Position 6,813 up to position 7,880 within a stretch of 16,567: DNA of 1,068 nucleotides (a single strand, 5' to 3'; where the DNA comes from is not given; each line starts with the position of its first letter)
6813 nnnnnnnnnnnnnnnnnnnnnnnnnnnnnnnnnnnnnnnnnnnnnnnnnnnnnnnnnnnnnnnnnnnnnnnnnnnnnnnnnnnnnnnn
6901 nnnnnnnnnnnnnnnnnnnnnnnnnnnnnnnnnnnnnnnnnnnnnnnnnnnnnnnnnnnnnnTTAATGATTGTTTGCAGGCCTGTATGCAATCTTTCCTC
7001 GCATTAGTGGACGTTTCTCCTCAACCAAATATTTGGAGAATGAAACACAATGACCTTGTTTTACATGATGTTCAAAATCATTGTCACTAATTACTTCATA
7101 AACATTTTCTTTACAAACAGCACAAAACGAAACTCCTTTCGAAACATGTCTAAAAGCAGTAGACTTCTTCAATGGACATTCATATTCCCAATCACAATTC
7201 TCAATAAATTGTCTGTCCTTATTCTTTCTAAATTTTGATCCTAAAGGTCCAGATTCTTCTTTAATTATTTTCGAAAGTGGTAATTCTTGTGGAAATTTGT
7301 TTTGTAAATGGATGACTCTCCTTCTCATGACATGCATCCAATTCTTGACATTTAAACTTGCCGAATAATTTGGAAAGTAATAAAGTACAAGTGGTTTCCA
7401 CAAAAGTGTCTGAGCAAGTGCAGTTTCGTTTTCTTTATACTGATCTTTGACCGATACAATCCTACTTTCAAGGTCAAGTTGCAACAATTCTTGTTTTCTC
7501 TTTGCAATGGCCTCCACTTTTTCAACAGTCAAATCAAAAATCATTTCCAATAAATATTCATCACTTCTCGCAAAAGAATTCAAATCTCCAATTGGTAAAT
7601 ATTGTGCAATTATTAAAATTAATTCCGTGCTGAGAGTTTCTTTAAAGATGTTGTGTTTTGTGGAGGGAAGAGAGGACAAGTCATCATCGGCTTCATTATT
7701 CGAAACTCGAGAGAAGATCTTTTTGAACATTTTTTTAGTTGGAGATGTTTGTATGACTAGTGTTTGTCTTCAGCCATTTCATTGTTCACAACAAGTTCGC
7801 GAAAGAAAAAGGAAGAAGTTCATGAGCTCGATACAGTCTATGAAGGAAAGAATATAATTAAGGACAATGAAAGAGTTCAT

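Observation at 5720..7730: Tandem pair of small Cys/His-rich proteins sharing a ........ zinc-finger-like signature; one has an F-box-like N-terminus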

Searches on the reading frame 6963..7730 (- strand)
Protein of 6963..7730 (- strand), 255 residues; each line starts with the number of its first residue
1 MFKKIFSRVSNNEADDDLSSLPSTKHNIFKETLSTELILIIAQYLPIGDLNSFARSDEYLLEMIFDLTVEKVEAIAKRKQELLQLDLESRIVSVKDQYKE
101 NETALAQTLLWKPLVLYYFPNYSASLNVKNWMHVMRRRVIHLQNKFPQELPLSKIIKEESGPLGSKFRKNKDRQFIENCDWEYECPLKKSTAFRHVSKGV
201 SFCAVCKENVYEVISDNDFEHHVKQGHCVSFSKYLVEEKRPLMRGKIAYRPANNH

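Call 4: search_protein_families(library=pfam, proteins=[window:6963-7730:-], max_evalue=1)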
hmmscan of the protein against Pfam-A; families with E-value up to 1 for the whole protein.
window:6963-7730:- (255 aa): 2 families
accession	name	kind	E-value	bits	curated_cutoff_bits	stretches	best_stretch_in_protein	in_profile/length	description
PF13358.12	DDE_3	-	0.046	14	28.6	1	82-146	71-139/146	DDE superfamily endonuclease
PF18658.7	zf-C2H2_12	-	0.21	11.7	27.3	1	199-231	17-48/64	Spin-doc zinc-finger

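Call 6: find_homologous_proteins(query=window:6963-7730:-, max_evalue=0.01)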
Query window:6963-7730:- (255 aa): 5 proteins with E <= 0.01 among 363 candidates.
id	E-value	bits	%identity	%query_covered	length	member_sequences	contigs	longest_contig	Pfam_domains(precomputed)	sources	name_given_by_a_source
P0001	1.1e-167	574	100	100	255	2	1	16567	-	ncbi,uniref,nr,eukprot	ncbi:predicted protein [Naegleria gruberi]|uniref:Predicted protein n=1 Tax=Naegleria gruberi TaxID=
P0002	4.7e-75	270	56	88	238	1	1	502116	-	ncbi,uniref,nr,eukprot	ncbi:predicted protein [Naegleria gruberi]|uniref:Predicted protein n=1 Tax=Naegleria gruberi TaxID=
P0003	9.9e-74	266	52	87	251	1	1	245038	-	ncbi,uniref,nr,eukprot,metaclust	ncbi:predicted protein [Naegleria gruberi]|uniref:Predicted protein n=1 Tax=Naegleria gruberi TaxID=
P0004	7.8e-41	158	49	65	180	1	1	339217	-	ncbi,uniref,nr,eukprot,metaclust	ncbi:predicted protein [Naegleria gruberi]|uniref:Predicted protein n=1 Tax=Naegleria gruberi TaxID=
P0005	1.1e-24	105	31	85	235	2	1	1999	-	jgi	-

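Call 15: find_encoding_contigs(protein=P0001, flank=10000, max_places=3)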
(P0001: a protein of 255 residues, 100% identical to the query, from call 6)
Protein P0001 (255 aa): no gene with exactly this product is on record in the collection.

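Call 16: find_encoding_contigs(protein=P0002, flank=10000, max_places=3)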
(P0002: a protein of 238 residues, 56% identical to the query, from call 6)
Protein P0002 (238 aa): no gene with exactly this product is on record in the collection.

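Call 18: search_protein_families(library=pfam, proteins=[P0002, P0003, P0005], max_evalue=1)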
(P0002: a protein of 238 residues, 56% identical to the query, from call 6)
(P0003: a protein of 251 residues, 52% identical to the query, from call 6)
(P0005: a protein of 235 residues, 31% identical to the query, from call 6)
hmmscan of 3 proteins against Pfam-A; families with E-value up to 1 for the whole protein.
P0002 (238 aa): 1 family
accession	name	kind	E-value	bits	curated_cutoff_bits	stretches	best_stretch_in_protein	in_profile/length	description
PF18658.7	zf-C2H2_12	-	0.011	15.8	27.3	1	173-210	20-55/64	Spin-doc zinc-finger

P0003 (251 aa): 3 families
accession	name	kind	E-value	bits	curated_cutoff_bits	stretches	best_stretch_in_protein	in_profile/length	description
PF13358.12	DDE_3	-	0.002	18.4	28.6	1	57-124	79-139/146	DDE superfamily endonuclease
PF18658.7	zf-C2H2_12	-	0.044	13.9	27.3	1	178-203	20-44/64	Spin-doc zinc-finger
PF16144.10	DUF4852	-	0.084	13.4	22.8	0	176-203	6-33/116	Domain of unknown function (DUF4852)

P0005 (235 aa): 1 family
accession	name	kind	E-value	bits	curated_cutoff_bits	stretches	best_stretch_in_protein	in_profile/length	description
PF00014.29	Kunitz_BPTI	-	0.46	11.2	21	0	205-228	13-36/53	Kunitz/Bovine pancreatic trypsin inhibitor domain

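Call 19: find_homologous_proteins(query=A1, max_evalue=0.01)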
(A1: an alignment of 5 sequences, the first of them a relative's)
Query A1 (5 sequences) (255 aa, profile of the alignment): 15 proteins with E <= 0.01 among 2678 candidates.
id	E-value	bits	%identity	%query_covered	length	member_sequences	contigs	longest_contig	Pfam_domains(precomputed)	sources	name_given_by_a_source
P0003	4.7e-112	391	52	87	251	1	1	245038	-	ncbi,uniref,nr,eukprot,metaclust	ncbi:predicted protein [Naegleria gruberi]|uniref:Predicted protein n=1 Tax=Naegleria gruberi TaxID=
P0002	6.8e-111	387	56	88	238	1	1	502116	-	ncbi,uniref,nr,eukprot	ncbi:predicted protein [Naegleria gruberi]|uniref:Predicted protein n=1 Tax=Naegleria gruberi TaxID=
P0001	4.4e-107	375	100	100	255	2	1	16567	-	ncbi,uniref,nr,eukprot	ncbi:predicted protein [Naegleria gruberi]|uniref:Predicted protein n=1 Tax=Naegleria gruberi TaxID=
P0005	6.4e-80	286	31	85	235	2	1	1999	-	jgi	-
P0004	1.9e-78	281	49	65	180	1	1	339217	-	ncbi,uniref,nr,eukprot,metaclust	ncbi:predicted protein [Naegleria gruberi]|uniref:Predicted protein n=1 Tax=Naegleria gruberi TaxID=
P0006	4.0e-48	182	31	85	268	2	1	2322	-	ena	-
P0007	2.3e-46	176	34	95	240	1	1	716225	-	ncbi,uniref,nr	ncbi:hypothetical protein C9374_001344 [Naegleria lovaniensis]|uniref:F-box domain-containing protei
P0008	1.0e-42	164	34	79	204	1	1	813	-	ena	-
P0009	2.4e-40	156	32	85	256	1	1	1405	-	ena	-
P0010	5.3e-40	155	31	91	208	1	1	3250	-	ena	-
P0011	1.3e-37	148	34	81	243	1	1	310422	-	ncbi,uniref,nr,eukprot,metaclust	ncbi:predicted protein [Naegleria gruberi]|uniref:Predicted protein n=1 Tax=Naegleria gruberi TaxID=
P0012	1.8e-36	144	32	82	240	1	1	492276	-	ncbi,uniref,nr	ncbi:hypothetical protein C9374_008143 [Naegleria lovaniensis]|uniref:F-box domain-containing protei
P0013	6.0e-36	142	35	80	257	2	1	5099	-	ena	-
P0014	6.0e-33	132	39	57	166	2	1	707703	-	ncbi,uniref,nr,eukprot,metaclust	ncbi:predicted protein [Naegleria gruberi]|uniref:Predicted protein n=1 Tax=Naegleria gruberi TaxID=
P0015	3.0e-10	58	36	22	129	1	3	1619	-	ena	-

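Call 20: search_solved_structures(query=A1, max_evalue=10, show_alignments=3)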
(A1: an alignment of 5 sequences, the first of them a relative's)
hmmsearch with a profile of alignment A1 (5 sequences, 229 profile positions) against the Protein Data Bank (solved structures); distinct sequences matched with E-value up to 10: 1.
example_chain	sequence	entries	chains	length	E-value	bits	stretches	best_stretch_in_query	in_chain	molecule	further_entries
2ct5_A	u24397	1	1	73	0.32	13.7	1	174-213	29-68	Zinc finger BED domain containing protein 1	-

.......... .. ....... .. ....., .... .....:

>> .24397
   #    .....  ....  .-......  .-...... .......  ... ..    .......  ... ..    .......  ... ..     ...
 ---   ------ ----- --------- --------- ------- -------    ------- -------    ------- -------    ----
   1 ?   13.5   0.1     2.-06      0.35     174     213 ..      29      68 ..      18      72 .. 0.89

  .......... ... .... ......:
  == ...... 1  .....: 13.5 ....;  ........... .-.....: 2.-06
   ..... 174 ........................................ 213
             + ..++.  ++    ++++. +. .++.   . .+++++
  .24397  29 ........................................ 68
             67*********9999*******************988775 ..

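Call 23: search_protein_families(library=pfam, alignment_id=A3, max_evalue=1)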
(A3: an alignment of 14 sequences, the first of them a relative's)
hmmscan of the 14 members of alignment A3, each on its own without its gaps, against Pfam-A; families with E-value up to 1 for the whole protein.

A. member 1, P0001 (255 aa): 2 families
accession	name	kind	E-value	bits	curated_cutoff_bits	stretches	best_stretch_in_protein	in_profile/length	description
PF13358.12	DDE_3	-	0.046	14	28.6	1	82-146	71-139/146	DDE superfamily endonuclease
PF18658.7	zf-C2H2_12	-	0.21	11.7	27.3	1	199-231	17-48/64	Spin-doc zinc-finger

B. families by the number of members that match (of 14 scanned): 15 families
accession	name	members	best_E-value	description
PF13358.12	DDE_3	3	0.002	DDE superfamily endonuclease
PF18658.7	zf-C2H2_12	3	0.011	Spin-doc zinc-finger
PF12937.12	F-box-like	3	0.1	F-box-like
PF00646.38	F-box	2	0.00057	F-box domain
PF21326.4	KDM6_GATAL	1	0.016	KDM6, GATA-like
PF21056.3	ZSWIM1-3_RNaseH-like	1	0.018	Zinc finger SWIM domain-containing protein 1/3, RNaseH-like domain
PF19233.4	DUF5886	1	0.038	Family of unknown function (DUF5886)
PF03699.18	UPF0182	1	0.068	Uncharacterised protein family (UPF0182)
PF12189.13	VirE1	1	0.075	Single-strand DNA-binding protein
PF16144.10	DUF4852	1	0.084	Domain of unknown function (DUF4852)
PF10429.15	Mtr2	1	0.12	Nuclear pore RNA shuttling protein Mtr2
PF15966.10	F-box_4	1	0.14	F-box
PF21269.3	TreT_GT1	1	0.22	Trehalose synthase, N-terminal domain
PF21847.1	DUF6906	1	0.29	Domain of unknown function (DUF6906)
PF00014.29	Kunitz_BPTI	1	0.46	Kunitz/Bovine pancreatic trypsin inhibitor domain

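Call 26: predict_structure(alignment_id=A3)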
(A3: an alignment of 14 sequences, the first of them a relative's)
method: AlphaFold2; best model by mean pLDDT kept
length: 255 residues; sequences in the alignment: 14
mean_pLDDT: 64.3   pTM: 0.44
mean pLDDT of the five models: 64.3, 63.0, 61.6, 57.8, 56.4
residues with pLDDT >= 90: 0; 70-90: 116; 50-70: 75; < 50: 64
segments of 3 or more residues with pLDDT < 50: 1-24, 85-98, 157-167, 235-244
pLDDT, mean of each block of 10 residues (from residue 1): 39 44 56 82 77 81 76 69 48 42 70 78 70 76 68 51 46 60 57 80 81 80 79 54 50 48
secondary structure, 60 per line:
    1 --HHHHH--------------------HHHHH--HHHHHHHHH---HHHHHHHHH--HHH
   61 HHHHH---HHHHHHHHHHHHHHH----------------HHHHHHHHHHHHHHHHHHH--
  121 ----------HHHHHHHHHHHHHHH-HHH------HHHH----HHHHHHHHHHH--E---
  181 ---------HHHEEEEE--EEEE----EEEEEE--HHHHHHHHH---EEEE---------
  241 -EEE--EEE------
elements in order: H3-7 H28-32 H35-43 H47-55 H58-65 H69-83 H100-118 H131-145 H156-159 H164-174 E193-197 E200-203 E208-213 H216-224 E228-231 E242-244 E247-249

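Call 30: fold_search(model_id=the predicted structure, library=pdb)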
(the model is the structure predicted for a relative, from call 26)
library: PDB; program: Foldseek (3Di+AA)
matches with E <= 10: 32; with E <= 0.001: 0
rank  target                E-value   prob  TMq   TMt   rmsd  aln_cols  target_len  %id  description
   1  7r81_r1               6.1e-01  0.14  0.13  0.28   8.5        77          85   17  Structure of the translating Neurospora crassa ribosome arrested by cycloheximide (released 2021-12-01)
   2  9bh5_Cp               6.5e-01  0.12  0.12  0.27   9.2        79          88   15  High-resolution C. elegans 80S ribosome structure - class 1 (released 2024-09-04)
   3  3j79_h                7.9e-01  0.12  0.13  0.27   8.9        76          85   17  Cryo-EM structure of the Plasmodium falciparum 80S ribosome bound to the anti-protozoan drug emetine, large subunit (released 2014-07-16)
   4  9v1i_lm               7.9e-01  0.11  0.12  0.26   9.4        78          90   19  Cryo- EM structure of ribosomal large subunit (LSU) from Entamoeba histolytica at 2.8 angstrom resolution (released 2025-10-08)
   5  6n8m_R                8.4e-01  0.11  0.13  0.26   8.8        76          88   16  Cryo-EM structure of pre-Lsg1 (PL) pre-60S ribosomal subunit (released 2019-03-13)
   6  7olc_Lp               9.6e-01  0.10  0.12  0.26   8.6        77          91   14  Thermophilic eukaryotic 80S ribosome at idle POST state (released 2022-01-26)
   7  8rxh_Lo               1.0e+00  0.11  0.13  0.25   8.5        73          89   15  CRYO-EM STRUCTURE OF LEISHMANIA MAJOR 80S RIBOSOME WITH A/P/E-site tRNA AND mRNA : PARENTAL STRAIN (released 2024-05-15)
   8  4v6w_Cp               1.2e+00  0.10  0.12  0.27   9.2        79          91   15  Structure of the D. melanogaster 80S ribosome (released 2014-07-09)
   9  8fru_p                1.2e+00  0.10  0.12  0.26   8.7        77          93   12  60S subunit of the Giardia lamblia 80S ribosome (released 2024-01-31)
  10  9qiw_Lp               1.3e+00  0.09  0.12  0.30   8.1        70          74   14  Human pre-60S - State 3 (released 2025-04-30)
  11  8brm_Lq               1.8e+00  0.06  0.13  0.25   9.4        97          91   13  Giardia ribosome in POST-T state, no E-site tRNA (A6) (released 2023-03-15)
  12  4v5z_Bz               1.9e+00  0.08  0.11  0.28   9.5        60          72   17  Structure of a mammalian 80S ribosome obtained by docking homology models of the RNA and proteins into an 8.7 A cryo- (released 2014-07-09)
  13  6lu8_X                2.2e+00  0.07  0.12  0.27   9.1        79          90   15  Cryo-EM structure of a human pre-60S ribosomal subunit - state A (released 2020-08-26)
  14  8aa5_AP1              2.4e+00  0.02  0.09  0.06  19.0       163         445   11  Cryo-EM structure of the strand transfer complex of the TnsB transposase (type V-K CRISPR-associated transposon) (released 2022-10-19)
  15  4qrm_D                2.5e+00  0.18  0.14  0.40  12.6        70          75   13  crystal structure of a binary complex of FliM-FliG middle domains from T.maritima (released 2015-06-10)
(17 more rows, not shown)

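Call 31: search_protein_families(library=pfam, proteins=[P0006, P0007, P0009, P0010, P0011, P0012, P0013, P0005], max_evalue=0.5)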
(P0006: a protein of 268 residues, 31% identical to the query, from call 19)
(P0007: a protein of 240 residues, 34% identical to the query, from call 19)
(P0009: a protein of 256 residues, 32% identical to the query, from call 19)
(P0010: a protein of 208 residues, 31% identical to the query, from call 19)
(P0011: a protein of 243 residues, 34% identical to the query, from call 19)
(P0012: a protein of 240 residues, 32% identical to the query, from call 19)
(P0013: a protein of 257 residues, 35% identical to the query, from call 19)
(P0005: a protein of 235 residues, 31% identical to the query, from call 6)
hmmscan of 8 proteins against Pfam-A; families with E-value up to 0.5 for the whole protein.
P0006 (268 aa): 1 family
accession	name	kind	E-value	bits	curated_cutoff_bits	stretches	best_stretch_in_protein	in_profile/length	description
PF21326.4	KDM6_GATAL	-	0.016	15.5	27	1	206-242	5-41/59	KDM6, GATA-like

P0007 (240 aa): 3 families
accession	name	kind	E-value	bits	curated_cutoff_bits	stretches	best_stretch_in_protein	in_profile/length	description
PF00646.38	F-box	-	0.00057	20.1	20.5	1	36-70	3-37/43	F-box domain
PF03699.18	UPF0182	-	0.068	11.7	27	1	66-131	120-183/770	Uncharacterised protein family (UPF0182)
PF12937.12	F-box-like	-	0.19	11.9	24.3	1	36-58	3-25/47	F-box-like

P0009 (256 aa): 1 family
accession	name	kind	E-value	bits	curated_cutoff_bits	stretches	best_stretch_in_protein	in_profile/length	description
PF00646.38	F-box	-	0.19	12.1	20.5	0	37-61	3-27/43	F-box domain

P0010 (208 aa): 3 families
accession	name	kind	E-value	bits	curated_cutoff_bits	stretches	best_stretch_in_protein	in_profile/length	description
PF12937.12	F-box-like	-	0.1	12.8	24.3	1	21-43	4-26/47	F-box-like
PF13358.12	DDE_3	-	0.13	12.5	28.6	1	88-131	95-142/146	DDE superfamily endonuclease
PF15966.10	F-box_4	-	0.14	12.4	32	1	20-65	7-50/116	F-box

P0011 (243 aa): 1 family
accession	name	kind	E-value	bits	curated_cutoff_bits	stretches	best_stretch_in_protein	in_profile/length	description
PF21847.1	DUF6906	-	0.29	11.4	23.6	0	61-87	2-28/50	Domain of unknown function (DUF6906)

P0012 (240 aa): 1 family
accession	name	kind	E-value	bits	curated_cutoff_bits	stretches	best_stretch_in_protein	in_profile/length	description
PF21056.3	ZSWIM1-3_RNaseH-like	-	0.018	15.4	27.2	1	120-160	17-55/128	Zinc finger SWIM domain-containing protein 1/3, RNaseH-like domain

P0013 (257 aa): 2 families
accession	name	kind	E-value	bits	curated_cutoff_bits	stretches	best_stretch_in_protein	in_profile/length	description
PF10429.15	Mtr2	-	0.12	12.8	23.7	1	157-197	37-78/164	Nuclear pore RNA shuttling protein Mtr2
PF12937.12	F-box-like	-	0.18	12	24.3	1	27-48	6-27/47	F-box-like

P0005 (235 aa): 1 family
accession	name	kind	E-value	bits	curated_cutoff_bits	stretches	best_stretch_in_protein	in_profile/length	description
PF00014.29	Kunitz_BPTI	-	0.46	11.2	21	0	205-228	13-36/53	Kunitz/Bovine pancreatic trypsin inhibitor domain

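Call 54: find_encoding_contigs(protein=P0007, flank=6000, max_places=2)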
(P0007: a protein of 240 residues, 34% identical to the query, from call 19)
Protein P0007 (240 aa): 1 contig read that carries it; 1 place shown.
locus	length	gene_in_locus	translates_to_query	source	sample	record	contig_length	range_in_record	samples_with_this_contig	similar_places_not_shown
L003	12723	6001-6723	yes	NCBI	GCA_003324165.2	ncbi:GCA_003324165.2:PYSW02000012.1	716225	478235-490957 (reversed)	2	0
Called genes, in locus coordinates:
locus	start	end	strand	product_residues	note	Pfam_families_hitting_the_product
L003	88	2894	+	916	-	PF09773:Meckelin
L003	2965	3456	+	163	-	-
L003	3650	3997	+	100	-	PF07876:Dabb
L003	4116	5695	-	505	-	PF08773:CathepsinC_exc, PF00112:Peptidase_C1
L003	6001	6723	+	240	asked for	-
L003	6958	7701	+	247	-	PF09340:NuA4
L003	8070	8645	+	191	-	PF08923:MAPKK1_Int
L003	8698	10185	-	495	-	-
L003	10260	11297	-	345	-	PF06220:zf-U1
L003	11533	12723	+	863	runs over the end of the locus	PF13945:NST1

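Call 55: find_encoding_contigs(protein=P0013, flank=6000, max_places=2)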
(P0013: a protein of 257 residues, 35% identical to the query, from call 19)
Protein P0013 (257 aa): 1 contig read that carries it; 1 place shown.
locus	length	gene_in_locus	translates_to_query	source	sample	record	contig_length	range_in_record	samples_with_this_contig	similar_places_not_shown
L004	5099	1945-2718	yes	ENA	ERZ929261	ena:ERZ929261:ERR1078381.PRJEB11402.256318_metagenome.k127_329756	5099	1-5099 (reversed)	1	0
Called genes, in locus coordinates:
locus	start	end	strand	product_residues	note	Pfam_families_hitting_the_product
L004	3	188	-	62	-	?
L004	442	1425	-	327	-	PF24575:TPR_Slam (faint), PF12895:ANAPC3 (faint), PF13424:TPR_12 (faint), PF00515:TPR_1 (faint), PF07719:TPR_2 (faint), PF13174:TPR_6 (faint), PF13181:TPR_8 (faint), PF13428:TPR_14 (faint), +2 more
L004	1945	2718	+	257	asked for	-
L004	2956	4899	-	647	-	PF00620:RhoGAP, PF26116:FAM13A (weak)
